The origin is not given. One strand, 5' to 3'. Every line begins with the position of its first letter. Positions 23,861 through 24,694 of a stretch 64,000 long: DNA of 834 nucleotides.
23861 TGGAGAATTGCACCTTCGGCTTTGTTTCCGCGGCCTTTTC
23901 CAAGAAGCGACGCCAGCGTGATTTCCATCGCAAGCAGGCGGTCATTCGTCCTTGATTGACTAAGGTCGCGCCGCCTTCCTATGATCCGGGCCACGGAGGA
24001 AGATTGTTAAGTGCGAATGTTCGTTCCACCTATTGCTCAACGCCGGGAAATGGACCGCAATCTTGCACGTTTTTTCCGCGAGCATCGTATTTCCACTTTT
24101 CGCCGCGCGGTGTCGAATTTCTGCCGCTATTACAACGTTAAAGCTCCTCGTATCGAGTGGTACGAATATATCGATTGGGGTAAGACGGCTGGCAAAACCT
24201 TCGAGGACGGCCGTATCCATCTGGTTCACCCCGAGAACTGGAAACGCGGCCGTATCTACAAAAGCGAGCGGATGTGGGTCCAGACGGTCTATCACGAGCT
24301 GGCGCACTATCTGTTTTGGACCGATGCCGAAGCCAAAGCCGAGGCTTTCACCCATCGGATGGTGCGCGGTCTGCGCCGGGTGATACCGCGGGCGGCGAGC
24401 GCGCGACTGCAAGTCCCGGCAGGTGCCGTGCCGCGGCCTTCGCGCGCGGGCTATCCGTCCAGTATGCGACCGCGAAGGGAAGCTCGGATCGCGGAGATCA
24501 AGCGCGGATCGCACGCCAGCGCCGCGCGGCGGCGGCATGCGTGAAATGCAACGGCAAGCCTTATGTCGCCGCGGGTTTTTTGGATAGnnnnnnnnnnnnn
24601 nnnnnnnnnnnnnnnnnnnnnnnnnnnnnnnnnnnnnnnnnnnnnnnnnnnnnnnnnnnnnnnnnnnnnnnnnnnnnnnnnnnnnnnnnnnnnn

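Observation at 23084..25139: AT-rich accessory stretch: excisionase-type HTH, a 690-bp low-GC spacer with a consensus promoter, an HExxH protein and an unknown protein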

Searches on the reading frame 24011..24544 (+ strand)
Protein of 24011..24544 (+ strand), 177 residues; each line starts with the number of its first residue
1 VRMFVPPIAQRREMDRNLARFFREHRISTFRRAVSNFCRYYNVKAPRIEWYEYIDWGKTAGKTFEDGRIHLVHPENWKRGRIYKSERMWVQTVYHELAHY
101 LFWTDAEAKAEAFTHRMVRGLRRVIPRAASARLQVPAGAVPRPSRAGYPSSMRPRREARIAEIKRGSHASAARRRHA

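Call 4: search_protein_families(library=pfam, proteins=[window:24011-24544:+], max_evalue=0.01)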
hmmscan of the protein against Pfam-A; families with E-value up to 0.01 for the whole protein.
window:24011-24544:+ (177 aa): 0 families

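Call 7: search_protein_families(library=ncbifam, proteins=[window:24011-24544:+], max_evalue=1)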
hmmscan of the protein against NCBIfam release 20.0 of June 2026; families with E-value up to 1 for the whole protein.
window:24011-24544:+ (177 aa): 0 families

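Call 8: search_protein_families(library=phrogs, proteins=[window:24011-24544:+], max_evalue=1)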
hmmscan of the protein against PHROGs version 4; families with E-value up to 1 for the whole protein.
window:24011-24544:+ (177 aa): 1 family
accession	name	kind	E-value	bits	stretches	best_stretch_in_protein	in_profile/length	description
phrog_1516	-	unknown function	0.16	12.6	0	92-115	90-113/227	-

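Call 9: search_protein_families(library=padloc, proteins=[window:24011-24544:+], max_evalue=1)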
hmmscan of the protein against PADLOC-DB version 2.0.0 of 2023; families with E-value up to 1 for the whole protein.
window:24011-24544:+ (177 aa): 0 families

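Call 10: search_protein_families(library=pfam, proteins=[window:24011-24544:+], max_evalue=10)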
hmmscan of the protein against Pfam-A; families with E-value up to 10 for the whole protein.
window:24011-24544:+ (177 aa): 1 family
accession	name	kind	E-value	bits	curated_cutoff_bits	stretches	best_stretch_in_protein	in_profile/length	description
PF10263.15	SprT-like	-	0.065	13.5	25.6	1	84-106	56-78/108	SprT-like family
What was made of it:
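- On SprT-like (PF10263): 13.5 bits against a cut-off of 25.6 (call 10).
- Closest known: PsiB. Different: Identity is 7-9%, with no Pfam or NCBIfam hit (calls 4, 7, 10).
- Tried and rejected: Pfam, NCBIfam, PHROGs and PADLOC on both downstream proteins: no significant family (calls 4, 7-10).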

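Call 11: find_homologous_proteins(query=window:24011-24544:+, max_evalue=0.001)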
Query window:24011-24544:+ (177 aa): 1092 proteins with E <= 0.001 among 1593 candidates; the best 120 are listed.
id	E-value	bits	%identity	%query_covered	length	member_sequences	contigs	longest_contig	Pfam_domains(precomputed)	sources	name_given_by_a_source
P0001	3.0e-105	368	100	93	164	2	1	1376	-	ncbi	ncbi:MAG: hypothetical protein ACREQE_11860 [Candidatus Binataceae bacterium]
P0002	1.6e-80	287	89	82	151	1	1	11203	-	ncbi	ncbi:MAG: hypothetical protein ACREQ4_01350 [Candidatus Binataceae bacterium]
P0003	8.2e-77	275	88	76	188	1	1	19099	-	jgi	jgi:hypothetical protein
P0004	3.4e-69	250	84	70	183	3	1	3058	-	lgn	-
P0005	7.6e-69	249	65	98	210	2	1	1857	-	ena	-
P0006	1.0e-68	249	83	70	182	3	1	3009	-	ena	-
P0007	1.5e-68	248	64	100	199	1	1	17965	-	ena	-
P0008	1.7e-68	248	72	86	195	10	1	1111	-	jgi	jgi:YD repeat-containing protein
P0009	1.8e-68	248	83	72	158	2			-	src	-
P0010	2.0e-68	248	83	68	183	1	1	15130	-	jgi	jgi:hypothetical protein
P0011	3.5e-68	247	66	97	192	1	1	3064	-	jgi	jgi:YD repeat-containing protein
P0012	4.5e-68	246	76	78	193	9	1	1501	-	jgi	jgi:YD repeat-containing protein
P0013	8.8e-68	246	79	74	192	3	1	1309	-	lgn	-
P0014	1.0e-67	245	82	74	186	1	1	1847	-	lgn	-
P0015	1.1e-67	245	70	93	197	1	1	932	-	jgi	jgi:hypothetical protein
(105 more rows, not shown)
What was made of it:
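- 24011..24544 (+): HExxH zincin gene (177 aa). The conserved core is 24011-24379. HELAH is at 24293-24307, with an invariant Asp six residues after the second His. The variable polycationic tail is 24380-24541. 1092 homologues (call 11).
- Checked: There are 1092 homologues (call 11).
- JGI's automatic label for a few homologues is 'YD repeat-containing protein' (call 11).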

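Call 18: find_encoding_contigs(protein=P0002, flank=8000, max_places=2)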
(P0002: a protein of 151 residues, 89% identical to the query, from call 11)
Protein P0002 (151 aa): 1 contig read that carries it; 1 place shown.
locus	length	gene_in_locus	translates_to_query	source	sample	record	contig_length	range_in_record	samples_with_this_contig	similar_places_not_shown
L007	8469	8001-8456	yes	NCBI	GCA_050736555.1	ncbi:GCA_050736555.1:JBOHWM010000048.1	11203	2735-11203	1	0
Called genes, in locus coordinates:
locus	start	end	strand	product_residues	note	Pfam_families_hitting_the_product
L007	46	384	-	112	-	-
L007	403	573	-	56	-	-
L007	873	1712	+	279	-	PF08704:GCD14, PF13847:Methyltransf_31 (weak), PF08242:Methyltransf_12 (weak)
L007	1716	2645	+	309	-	PF04199:Cyclase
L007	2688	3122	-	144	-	PF01575:MaoC_dehydratas, PF13452:FAS1_DH_region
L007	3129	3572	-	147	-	PF01575:MaoC_dehydratas, PF13452:FAS1_DH_region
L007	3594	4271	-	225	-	PF13263:PHP_C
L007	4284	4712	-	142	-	PF12172:zf-ChsH2, PF01796:OB_ChsH2_C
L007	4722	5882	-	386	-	PF02803:Thiolase_C (faint), PF22691:Thiolase_C_1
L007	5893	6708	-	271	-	PF12146:Hydrolase_4, PF00561:Abhydrolase_1, PF12697:Abhydrolase_6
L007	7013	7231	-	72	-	PF12728:HTH_17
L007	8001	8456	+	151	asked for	-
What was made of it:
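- Checked: The likely start is M7 at 23302 (72 aa), as called in L007 (call 18).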

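Call 27: search_solved_structures(query=A2, max_evalue=10, show_alignments=2)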
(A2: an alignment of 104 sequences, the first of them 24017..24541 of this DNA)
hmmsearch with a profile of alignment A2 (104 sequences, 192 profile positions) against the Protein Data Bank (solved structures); distinct sequences matched with E-value up to 10: 0.
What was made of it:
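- Closest known: SprT-like / Spartan-Wss1 zincin metalloproteases. Different: No solved structure is hit by sequence (call 27).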

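Call 35: predict_structure(alignment_id=A2)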
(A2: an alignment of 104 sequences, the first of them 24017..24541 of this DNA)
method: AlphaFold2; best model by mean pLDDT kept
length: 175 residues; sequences in the alignment: 104
mean_pLDDT: 69.2   pTM: 0.49
mean pLDDT of the five models: 69.2, 56.1, 55.4, 51.1, 51.1
residues with pLDDT >= 90: 0; 70-90: 87; 50-70: 70; < 50: 18
segments of 3 or more residues with pLDDT < 50: 122-131
pLDDT, mean of each block of 10 residues (from residue 1): 80 86 85 87 83 64 74 69 81 81 70 64 47 52 50 55 54 58
secondary structure, 60 per line:
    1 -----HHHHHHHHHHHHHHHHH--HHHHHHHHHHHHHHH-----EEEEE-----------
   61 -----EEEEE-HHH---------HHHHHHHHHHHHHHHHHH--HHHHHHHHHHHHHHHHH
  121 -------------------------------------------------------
elements in order: H6-22 H25-39 E45-49 E66-70 H84-101 H104-120
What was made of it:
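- On SprT-like (PF10263): The predicted helix spans residues 84-101 (call 35).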

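Call 51: search_protein_families(library=pfam, alignment_id=A2, max_evalue=1)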
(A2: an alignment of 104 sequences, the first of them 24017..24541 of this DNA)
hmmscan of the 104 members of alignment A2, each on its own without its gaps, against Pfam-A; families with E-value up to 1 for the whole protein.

A. member 1, window:24017-24541:+ (175 aa): 1 family
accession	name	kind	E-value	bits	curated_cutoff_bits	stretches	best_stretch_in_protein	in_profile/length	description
PF10263.15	SprT-like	-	0.063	13.6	25.6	1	82-104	56-78/108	SprT-like family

B. families by the number of members that match (of 104 scanned): 15 families
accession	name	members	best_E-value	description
PF10263.15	SprT-like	38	0.024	SprT-like family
PF00413.30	Peptidase_M10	18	0.032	Matrixin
PF01303.22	Egg_lysin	13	0.0024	Egg lysin (Sperm-lysin)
PF02485.27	Branch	12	0.021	Core-2/I-Branching enzyme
PF02163.28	Peptidase_M50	4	0.24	Peptidase family M50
PF10446.14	DUF2457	2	0.0058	Protein of unknown function (DUF2457)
PF05991.17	NYN_YacP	2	0.11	YacP-like NYN domain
PF23152.1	GDH_2nd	2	0.16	NAD-specific glutamate dehydrogenase, second domain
PF16468.10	DUF5049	2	0.17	Domain of unknown function (DUF5049)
PF04315.17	EpmC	1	0.036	Elongation factor P hydroxylase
PF14686.12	fn3_3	1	0.072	Polysaccharide lyase family 4, domain II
PF01416.25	PseudoU_synth_1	1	0.14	tRNA pseudouridine synthase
PF17724.6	DUF5568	1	0.23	Family of unknown function (DUF5568)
PF01457.22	Peptidase_M8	1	0.24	Leishmanolysin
PF25649.1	Rotavirus_VP2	1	0.32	Rotavirus inner capsid protein VP2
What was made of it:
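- On SprT-like (PF10263): 38 of 104 family members give only weak hits, the best at E 0.024 (call 51).
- Weak but consistent SprT-like hits are seen in 38 of 104 members (call 51).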

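Call 58: fold_search(model_id=the predicted structure, library=pdb)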
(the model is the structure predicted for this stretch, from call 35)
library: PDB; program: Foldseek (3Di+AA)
matches with E <= 10: 24; with E <= 0.001: 0
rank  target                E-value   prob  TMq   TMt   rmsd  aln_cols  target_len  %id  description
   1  5xtq_C                2.5e+00  0.07  0.15  0.12  11.9        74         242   12  Crystal structure of baculoviral sulfhydryl oxidase P33 (H227D mutant) (released 2017-09-13)
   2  8vc9_E                2.9e+00  0.06  0.17  0.09  10.4        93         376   15  Hybrid response regulator LvrB from Leptospira / phosphorylated REC form (released 2024-12-18)
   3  5xtq_D                3.1e+00  0.05  0.14  0.11  11.6        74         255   16  Crystal structure of baculoviral sulfhydryl oxidase P33 (H227D mutant) (released 2017-09-13)
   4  5xto_C                4.2e+00  0.05  0.15  0.11  11.7        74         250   12  Crystal structure of baculoviral sulfhydryl oxidase P33 (H114A mutant) (released 2017-09-13)
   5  5o22_D                5.1e+00  0.03  0.13  0.09  10.6        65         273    9  E. coli FolD in complex with carolacton (released 2018-02-28)
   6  1bpl_B                5.4e+00  0.07  0.17  0.11  12.4        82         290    8  GLYCOSYLTRANSFERASE (released 1996-08-17)
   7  8vc9_C                5.7e+00  0.04  0.17  0.09  10.1        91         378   14  Hybrid response regulator LvrB from Leptospira / phosphorylated REC form (released 2024-12-18)
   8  5xki_B                6.5e+00  0.04  0.16  0.12  11.6        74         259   12  Crystal structure of baculoviral sulfhydryl oxidase AcP33 (wide type) (released 2017-09-20)
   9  5y0v_A                6.9e+00  0.06  0.14  0.05   6.9        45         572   18  Crystal Structure of insect beta-N-acetyl-D-hexosaminidase OfHex1 complexed with berberine (released 2018-01-24)
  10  8g5w_D                6.9e+00  0.04  0.14  0.08   6.9        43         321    9  Structure of the Class II Fructose-1,6-Bisphophatase from Francisella tularensis complexed with native metal cofactor  (released 2023-06-28)
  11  3zie_D                7.3e+00  0.05  0.19  0.31   4.5        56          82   14  SepF-like protein from Archaeoglobus fulgidus (released 2013-11-20)
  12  3aaw_A                7.3e+00  0.03  0.13  0.08   9.2        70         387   16  Crystal structure of aspartate kinase from Corynebacterium glutamicum in complex with lysine and threonine (released 2010-06-23)
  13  4v58_B                7.3e+00  0.02  0.13  0.02  36.9       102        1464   16  Crystal structure of fatty acid synthase from thermomyces lanuginosus at 3.1 angstrom resolution. (released 2014-07-09)
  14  8vc9_D                7.8e+00  0.05  0.18  0.10   8.5        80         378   14  Hybrid response regulator LvrB from Leptospira / phosphorylated REC form (released 2024-12-18)
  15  7txg_D                8.3e+00  0.04  0.14  0.08   6.9        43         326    9  Structure of the Class II Fructose-1,6-Bisphosphatase from Francisella tularensis with native Mn++ divalent cation and (released 2023-06-28)
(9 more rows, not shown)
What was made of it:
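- On SprT-like (PF10263): Foldseek against the PDB finds nothing (call 58).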

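Call 80: find_related_loci(query=A2, collection=viral_contigs, flank=3000)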
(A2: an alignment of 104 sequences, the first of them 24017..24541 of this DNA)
Query A2 (175 aa) in viral_contigs; peptide patterns used: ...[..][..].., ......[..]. (x = any residue, [..] = any of these).
47 stretches matched a pattern; 3 encode a relative of the query (tblastn E <= 1e-3); 3 distinct loci.
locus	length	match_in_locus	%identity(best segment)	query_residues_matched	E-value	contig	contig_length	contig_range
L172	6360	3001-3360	33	3-117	1e-16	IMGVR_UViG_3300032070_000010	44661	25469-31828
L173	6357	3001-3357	27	1-117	4e-15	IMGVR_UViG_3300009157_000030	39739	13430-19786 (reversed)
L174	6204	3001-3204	29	29-102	8e-6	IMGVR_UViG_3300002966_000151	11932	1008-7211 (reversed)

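Call 85: search_protein_families(library=phrogs, proteins=[L172:2989-3366:+, L173:2992-3363:+, L172:3374-3649:+, L173:3369-3686:+, L172:1841-2332:+, L172:2495-2989:+], max_evalue=0.01)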
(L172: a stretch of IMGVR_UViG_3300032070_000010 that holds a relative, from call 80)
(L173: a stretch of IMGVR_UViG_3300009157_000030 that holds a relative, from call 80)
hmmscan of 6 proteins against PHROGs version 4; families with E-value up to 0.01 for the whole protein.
L172:2989-3366:+ (126 aa): 0 families

L173:2992-3363:+ (124 aa): 0 families

L172:3374-3649:+ (92 aa): 0 families

L173:3369-3686:+ (106 aa): 0 families

L172:1841-2332:+ (164 aa): 0 families

L172:2495-2989:+ (165 aa): 0 families

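Call 86: search_protein_families(library=pfam, proteins=[L172:2989-3366:+, L173:2992-3363:+, L172:3374-3649:+, L173:3369-3686:+, L172:1841-2332:+, L172:2495-2989:+], max_evalue=0.1)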
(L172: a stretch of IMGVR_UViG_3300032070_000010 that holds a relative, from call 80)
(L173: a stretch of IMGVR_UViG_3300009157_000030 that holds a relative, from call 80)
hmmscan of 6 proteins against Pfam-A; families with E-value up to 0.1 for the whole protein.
L172:2989-3366:+ (126 aa): 0 families

L173:2992-3363:+ (124 aa): 1 family
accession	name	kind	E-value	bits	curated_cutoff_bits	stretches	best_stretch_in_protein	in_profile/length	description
PF10263.15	SprT-like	-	0.046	14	25.6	1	52-109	17-78/108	SprT-like family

L172:3374-3649:+ (92 aa): 1 family
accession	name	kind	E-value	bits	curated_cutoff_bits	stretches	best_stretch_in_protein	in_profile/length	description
PF21840.1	DUF6899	-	1e-25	90.6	27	1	1-86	1-85/85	Domain of unknown function (DUF6899)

L173:3369-3686:+ (106 aa): 1 family
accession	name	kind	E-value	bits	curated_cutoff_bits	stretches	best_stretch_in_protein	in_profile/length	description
PF21840.1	DUF6899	-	2.3e-26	92.7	27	1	1-87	1-85/85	Domain of unknown function (DUF6899)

L172:1841-2332:+ (164 aa): 1 family
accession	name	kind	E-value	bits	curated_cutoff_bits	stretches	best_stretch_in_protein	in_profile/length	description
PF05014.21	Nuc_deoxyrib_tr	-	0.005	17.4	28.8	1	73-130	43-102/117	Nucleoside 2-deoxyribosyltransferase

L172:2495-2989:+ (165 aa): 3 families
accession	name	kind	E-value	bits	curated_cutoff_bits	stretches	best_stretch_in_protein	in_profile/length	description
PF14012.11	DUF4229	-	0.011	16.2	27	1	82-127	10-55/68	Protein of unknown function (DUF4229)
PF08285.16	DPM3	-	0.022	15.4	25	1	80-132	17-71/90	Dolichol-phosphate mannosyltransferase subunit 3 (DPM3)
PF16961.11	OmpA_like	-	0.087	13.1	26.6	1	11-98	92-174/195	Putative OmpA-OmpF-like porin family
